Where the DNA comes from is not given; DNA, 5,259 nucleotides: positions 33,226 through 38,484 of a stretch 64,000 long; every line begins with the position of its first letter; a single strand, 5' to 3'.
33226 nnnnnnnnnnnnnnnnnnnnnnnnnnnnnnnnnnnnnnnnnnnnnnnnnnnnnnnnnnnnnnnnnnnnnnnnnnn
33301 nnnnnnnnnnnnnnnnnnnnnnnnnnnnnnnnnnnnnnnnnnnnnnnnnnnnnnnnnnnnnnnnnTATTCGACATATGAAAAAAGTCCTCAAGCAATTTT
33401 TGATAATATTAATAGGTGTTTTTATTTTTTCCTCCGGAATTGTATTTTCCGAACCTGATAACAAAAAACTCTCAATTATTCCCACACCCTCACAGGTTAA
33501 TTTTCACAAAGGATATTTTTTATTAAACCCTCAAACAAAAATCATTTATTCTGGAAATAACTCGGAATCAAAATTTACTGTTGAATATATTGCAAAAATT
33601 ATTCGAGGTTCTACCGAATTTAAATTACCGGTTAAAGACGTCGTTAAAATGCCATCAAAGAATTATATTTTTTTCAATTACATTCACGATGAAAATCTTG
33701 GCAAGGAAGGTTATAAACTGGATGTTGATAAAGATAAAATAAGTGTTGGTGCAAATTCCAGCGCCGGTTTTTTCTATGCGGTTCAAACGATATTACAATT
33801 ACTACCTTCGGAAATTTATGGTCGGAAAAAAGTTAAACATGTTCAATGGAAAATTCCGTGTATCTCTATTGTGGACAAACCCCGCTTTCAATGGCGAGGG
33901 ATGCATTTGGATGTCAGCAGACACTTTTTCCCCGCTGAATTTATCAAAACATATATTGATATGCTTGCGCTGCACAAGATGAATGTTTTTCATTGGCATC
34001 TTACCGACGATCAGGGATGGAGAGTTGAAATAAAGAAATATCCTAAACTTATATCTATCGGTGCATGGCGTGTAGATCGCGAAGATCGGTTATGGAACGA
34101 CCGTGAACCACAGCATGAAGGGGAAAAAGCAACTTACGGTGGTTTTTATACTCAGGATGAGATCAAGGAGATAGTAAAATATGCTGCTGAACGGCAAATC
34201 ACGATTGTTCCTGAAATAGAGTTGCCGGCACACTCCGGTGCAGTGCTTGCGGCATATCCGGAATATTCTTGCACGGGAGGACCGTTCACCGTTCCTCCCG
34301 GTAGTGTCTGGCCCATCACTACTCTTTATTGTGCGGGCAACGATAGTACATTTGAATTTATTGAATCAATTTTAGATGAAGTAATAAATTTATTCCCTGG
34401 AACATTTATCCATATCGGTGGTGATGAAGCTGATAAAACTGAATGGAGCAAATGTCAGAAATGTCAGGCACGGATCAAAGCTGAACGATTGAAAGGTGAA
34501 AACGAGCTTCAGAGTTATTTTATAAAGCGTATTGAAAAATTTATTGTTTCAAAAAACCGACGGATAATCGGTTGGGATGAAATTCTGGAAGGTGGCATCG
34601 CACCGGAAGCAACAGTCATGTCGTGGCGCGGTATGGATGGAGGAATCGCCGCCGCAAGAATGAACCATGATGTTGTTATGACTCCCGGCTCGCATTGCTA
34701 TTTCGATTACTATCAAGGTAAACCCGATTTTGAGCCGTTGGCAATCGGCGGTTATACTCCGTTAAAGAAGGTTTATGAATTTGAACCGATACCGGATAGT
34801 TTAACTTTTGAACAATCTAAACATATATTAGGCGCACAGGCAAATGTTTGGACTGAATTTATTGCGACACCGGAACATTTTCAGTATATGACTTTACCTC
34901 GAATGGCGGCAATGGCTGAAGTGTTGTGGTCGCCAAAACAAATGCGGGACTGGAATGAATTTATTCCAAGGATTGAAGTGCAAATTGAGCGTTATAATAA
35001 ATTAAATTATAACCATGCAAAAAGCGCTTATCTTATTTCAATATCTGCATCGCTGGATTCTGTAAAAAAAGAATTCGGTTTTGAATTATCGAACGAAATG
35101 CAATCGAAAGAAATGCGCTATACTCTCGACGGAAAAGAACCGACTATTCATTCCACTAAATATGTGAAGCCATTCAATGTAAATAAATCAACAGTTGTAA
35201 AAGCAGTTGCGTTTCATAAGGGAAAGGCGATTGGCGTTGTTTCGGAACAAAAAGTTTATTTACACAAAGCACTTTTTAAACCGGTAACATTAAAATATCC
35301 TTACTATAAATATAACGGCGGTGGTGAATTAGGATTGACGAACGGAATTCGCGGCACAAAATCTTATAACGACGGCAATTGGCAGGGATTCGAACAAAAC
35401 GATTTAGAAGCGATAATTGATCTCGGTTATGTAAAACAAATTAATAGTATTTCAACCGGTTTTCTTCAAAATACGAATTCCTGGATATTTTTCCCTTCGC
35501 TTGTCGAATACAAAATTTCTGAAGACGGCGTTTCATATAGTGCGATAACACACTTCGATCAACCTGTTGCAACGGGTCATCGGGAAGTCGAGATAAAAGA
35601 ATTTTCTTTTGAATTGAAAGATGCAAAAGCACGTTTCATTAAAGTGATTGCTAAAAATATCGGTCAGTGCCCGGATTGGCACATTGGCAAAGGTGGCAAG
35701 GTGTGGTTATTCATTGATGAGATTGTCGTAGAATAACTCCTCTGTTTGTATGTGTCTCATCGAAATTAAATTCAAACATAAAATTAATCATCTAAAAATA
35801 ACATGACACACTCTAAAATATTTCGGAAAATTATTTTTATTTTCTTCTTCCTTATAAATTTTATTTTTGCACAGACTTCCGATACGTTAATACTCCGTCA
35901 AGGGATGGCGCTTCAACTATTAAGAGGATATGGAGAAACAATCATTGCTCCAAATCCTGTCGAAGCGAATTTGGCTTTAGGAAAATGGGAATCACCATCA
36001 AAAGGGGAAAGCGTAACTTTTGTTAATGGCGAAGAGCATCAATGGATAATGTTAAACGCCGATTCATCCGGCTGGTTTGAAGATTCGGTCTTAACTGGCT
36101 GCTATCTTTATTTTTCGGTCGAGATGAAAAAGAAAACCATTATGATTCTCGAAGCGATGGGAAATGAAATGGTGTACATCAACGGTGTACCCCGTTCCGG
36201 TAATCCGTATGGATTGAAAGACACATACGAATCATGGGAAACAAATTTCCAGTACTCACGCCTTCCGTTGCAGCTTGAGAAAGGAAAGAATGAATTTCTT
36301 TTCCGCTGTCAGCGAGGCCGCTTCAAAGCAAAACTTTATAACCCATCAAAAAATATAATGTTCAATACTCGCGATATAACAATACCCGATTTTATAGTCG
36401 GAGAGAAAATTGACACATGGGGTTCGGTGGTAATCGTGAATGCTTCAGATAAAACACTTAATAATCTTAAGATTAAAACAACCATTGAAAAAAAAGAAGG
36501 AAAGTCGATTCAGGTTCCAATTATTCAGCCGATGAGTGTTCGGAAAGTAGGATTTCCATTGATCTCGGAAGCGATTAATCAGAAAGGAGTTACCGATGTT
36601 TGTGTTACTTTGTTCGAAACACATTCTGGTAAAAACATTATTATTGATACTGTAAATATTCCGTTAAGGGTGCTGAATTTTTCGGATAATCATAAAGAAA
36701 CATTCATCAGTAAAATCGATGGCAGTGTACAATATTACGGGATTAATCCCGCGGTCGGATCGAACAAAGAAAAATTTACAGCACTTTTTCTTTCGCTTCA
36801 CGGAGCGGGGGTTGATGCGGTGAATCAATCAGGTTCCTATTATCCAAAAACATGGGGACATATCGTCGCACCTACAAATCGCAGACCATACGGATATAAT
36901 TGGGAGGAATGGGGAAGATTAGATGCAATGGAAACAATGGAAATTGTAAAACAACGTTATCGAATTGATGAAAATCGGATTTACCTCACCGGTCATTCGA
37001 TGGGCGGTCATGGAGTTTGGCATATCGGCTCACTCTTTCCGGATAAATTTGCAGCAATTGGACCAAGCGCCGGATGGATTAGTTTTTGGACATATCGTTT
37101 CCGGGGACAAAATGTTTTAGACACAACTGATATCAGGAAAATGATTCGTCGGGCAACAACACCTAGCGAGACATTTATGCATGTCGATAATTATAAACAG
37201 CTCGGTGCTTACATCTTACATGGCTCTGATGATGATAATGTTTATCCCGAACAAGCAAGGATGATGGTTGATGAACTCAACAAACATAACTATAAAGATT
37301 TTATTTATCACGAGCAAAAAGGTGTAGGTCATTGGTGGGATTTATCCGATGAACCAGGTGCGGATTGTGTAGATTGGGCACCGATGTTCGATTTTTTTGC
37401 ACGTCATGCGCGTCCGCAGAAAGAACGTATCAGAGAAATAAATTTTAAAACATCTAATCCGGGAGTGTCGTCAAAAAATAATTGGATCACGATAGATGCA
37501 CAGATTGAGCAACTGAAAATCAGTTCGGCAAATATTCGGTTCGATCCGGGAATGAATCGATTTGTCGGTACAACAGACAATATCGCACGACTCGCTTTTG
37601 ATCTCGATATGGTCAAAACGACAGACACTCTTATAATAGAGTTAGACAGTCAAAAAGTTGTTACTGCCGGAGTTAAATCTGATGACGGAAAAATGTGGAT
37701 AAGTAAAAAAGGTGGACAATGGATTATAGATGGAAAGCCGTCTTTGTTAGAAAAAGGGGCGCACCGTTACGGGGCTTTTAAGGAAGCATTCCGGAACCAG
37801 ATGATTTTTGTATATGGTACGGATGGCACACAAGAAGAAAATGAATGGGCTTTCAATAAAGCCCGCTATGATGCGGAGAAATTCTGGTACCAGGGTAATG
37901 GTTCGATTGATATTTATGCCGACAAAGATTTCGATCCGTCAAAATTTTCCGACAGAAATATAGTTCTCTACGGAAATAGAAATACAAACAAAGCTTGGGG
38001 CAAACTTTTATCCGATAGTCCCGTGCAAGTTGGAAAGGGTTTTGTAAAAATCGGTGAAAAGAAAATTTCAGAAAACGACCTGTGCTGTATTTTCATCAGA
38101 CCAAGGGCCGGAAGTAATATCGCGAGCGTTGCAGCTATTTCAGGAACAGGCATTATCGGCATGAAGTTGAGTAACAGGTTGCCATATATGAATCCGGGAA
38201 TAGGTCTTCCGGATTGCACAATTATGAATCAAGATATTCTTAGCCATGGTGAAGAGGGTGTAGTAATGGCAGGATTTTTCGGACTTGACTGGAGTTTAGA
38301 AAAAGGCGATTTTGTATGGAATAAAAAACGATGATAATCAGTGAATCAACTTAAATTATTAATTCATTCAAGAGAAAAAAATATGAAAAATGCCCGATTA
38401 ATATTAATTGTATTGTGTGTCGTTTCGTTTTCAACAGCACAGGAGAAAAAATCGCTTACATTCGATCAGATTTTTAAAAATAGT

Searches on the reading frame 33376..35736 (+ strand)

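Call 14: search_protein_families(library=pfam, proteins=[window:33376-35736:+], max_evalue=0.00001)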
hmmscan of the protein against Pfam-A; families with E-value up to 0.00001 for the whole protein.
window:33376-35736:+ (786 aa): 4 families
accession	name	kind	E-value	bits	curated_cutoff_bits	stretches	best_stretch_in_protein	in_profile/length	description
PF00728.28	Glyco_hydro_20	-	5.6e-120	401.3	22.3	1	171-520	1-347/348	Glycosyl hydrolase family 20, catalytic domain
PF02838.20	Glyco_hydro_20b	-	2.7e-24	86.7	26.1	1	32-167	2-123/124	Glycosyl hydrolase family 20, domain 2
PF13287.12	Fn3_assoc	-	6.8e-15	55.4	23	1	570-626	2-58/59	Fn3 associated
PF13290.12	CHB_HEX_C_1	-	1.8e-11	44.2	22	1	570-618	13-61/67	Chitobiase/beta-hexosaminidase C-terminal domain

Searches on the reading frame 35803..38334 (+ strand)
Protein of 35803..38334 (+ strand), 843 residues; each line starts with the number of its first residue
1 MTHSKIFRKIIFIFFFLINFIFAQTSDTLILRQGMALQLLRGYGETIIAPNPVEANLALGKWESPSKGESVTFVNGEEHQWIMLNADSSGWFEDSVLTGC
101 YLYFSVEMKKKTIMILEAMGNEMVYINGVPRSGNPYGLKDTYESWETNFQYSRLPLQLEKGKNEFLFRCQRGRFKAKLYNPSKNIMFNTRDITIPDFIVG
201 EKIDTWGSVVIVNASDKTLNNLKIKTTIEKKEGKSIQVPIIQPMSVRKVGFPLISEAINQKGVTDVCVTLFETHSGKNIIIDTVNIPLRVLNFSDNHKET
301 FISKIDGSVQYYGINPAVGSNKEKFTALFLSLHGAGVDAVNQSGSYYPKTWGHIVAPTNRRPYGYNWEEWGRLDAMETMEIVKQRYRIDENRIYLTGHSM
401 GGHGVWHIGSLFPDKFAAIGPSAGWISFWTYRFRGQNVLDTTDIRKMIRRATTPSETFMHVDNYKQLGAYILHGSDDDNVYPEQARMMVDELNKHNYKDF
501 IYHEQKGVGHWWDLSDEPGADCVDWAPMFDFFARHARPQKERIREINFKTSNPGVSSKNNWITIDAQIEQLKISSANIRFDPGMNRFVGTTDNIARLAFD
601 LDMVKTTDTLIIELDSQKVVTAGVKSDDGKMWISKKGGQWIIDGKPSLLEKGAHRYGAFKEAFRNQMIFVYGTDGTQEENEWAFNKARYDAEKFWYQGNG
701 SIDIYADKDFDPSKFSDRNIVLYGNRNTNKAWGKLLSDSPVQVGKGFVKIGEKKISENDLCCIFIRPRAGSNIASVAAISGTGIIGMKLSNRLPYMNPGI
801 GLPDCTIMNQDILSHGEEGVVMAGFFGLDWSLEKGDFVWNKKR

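Call 14: search_protein_families(library=pfam, proteins=[window:35803-38334:+], max_evalue=0.00001)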
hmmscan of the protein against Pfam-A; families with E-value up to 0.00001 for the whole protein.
window:35803-38334:+ (843 aa): 1 family
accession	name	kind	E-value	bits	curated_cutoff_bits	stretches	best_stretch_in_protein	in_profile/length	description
PF00326.27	Peptidase_S9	-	2.3e-12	47.3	22.6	1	366-536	39-210/213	Prolyl oligopeptidase family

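Call 31: search_protein_families(library=ncbifam, proteins=[window:35803-38334:+], max_evalue=0.00001)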
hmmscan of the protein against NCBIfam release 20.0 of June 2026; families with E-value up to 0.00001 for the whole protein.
window:35803-38334:+ (843 aa): 2 families
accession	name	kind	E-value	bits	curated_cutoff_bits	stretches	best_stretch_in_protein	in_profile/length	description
NF050058.1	e_dPHAscl_type1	hypoth_equivalog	1.5e-10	41.1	150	1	381-495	94-207/276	extracellular catalytic domain type 1 short-chain-length polyhydroxyalkanoate depolymerase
TIGR01840.1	esterase_phb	subfamily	2.1e-09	37.2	107.85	1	379-494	83-197/213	PHB depolymerase family esterase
